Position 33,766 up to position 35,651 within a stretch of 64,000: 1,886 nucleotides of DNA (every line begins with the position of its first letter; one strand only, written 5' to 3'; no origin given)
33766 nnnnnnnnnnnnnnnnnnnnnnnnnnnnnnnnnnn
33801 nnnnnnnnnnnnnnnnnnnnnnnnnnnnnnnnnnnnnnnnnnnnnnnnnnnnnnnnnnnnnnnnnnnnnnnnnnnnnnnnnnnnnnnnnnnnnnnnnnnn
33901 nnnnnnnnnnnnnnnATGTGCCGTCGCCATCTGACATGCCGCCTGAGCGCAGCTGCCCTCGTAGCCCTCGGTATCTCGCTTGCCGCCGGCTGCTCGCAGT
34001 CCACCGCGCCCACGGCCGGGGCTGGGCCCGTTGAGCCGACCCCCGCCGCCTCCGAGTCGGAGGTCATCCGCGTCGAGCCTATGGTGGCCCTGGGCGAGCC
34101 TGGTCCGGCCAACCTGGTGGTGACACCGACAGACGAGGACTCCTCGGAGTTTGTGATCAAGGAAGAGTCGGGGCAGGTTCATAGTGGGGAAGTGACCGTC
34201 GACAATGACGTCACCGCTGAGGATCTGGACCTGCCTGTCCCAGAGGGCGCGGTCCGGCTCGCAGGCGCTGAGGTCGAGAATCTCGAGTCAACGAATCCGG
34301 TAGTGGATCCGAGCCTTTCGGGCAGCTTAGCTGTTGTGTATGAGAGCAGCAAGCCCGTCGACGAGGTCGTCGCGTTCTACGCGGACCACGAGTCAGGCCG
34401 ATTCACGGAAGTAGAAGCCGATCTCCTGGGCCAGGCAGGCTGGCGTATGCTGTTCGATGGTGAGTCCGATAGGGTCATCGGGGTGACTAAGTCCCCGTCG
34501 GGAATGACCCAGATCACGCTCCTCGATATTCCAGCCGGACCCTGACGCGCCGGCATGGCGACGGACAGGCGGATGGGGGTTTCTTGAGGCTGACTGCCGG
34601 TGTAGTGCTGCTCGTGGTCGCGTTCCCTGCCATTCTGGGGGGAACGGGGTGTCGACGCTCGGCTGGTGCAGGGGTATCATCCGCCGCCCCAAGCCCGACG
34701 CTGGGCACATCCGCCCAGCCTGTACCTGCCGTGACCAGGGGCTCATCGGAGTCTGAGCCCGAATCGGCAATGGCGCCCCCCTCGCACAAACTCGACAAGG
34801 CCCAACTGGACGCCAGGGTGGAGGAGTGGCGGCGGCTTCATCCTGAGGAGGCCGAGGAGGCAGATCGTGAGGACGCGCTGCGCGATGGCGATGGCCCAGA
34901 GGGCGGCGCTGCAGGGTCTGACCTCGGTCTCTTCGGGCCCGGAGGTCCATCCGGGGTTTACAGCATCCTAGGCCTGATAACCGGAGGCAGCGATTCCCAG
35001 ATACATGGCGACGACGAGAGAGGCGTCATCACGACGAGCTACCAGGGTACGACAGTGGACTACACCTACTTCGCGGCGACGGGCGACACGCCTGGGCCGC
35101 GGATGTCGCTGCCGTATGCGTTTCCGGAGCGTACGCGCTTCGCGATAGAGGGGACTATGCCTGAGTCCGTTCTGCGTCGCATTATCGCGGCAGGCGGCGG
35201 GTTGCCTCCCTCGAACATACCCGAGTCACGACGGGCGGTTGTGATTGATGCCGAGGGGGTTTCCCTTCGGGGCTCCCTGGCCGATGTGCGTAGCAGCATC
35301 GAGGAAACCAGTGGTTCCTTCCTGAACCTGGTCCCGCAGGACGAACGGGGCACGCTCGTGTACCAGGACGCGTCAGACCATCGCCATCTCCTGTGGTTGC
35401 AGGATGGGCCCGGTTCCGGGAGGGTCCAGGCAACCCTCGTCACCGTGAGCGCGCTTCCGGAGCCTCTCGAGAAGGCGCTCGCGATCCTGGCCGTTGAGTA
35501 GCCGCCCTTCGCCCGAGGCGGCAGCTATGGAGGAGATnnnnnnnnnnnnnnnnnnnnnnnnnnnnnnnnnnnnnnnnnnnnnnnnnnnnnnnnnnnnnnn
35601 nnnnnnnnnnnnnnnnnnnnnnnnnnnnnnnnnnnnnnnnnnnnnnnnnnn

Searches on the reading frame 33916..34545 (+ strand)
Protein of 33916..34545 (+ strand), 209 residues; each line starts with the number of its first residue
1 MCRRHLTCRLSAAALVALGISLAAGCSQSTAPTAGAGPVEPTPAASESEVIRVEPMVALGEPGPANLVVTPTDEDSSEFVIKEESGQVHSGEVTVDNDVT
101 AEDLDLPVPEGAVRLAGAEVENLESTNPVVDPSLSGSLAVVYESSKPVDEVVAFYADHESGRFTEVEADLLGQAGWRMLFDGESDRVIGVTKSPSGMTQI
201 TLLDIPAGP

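Call 3: search_protein_families(library=pfam, proteins=[window:33916-34545:+], max_evalue=1)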
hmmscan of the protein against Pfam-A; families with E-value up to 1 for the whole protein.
window:33916-34545:+ (209 aa): 0 families

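Call 4: search_protein_families(library=ncbifam, proteins=[window:33916-34545:+], max_evalue=1)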
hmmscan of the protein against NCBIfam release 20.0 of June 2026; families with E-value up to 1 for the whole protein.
window:33916-34545:+ (209 aa): 0 families

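Call 93: search_protein_families(library=padloc, proteins=[window:33916-34545:+], max_evalue=0.01)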
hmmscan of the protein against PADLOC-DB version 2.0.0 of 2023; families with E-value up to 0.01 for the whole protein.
window:33916-34545:+ (209 aa): 0 families

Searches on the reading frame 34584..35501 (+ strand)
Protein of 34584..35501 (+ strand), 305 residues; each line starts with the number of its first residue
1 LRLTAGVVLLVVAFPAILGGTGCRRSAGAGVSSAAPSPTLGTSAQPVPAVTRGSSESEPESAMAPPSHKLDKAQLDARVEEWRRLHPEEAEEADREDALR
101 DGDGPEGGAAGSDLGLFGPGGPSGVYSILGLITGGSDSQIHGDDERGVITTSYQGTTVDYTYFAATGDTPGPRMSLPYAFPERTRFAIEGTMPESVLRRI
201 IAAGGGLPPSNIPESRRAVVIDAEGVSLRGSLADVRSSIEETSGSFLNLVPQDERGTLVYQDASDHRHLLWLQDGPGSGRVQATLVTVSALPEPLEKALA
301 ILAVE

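Call 3: search_protein_families(library=pfam, proteins=[window:34584-35501:+], max_evalue=1)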
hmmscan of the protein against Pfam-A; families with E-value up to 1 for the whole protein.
window:34584-35501:+ (305 aa): 0 families

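Call 4: search_protein_families(library=ncbifam, proteins=[window:34584-35501:+], max_evalue=1)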
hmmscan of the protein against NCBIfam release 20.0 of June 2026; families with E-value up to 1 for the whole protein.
window:34584-35501:+ (305 aa): 0 families

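Call 93: search_protein_families(library=padloc, proteins=[window:34584-35501:+], max_evalue=0.01)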
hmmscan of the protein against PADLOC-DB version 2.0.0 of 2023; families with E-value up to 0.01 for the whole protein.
window:34584-35501:+ (305 aa): 0 families
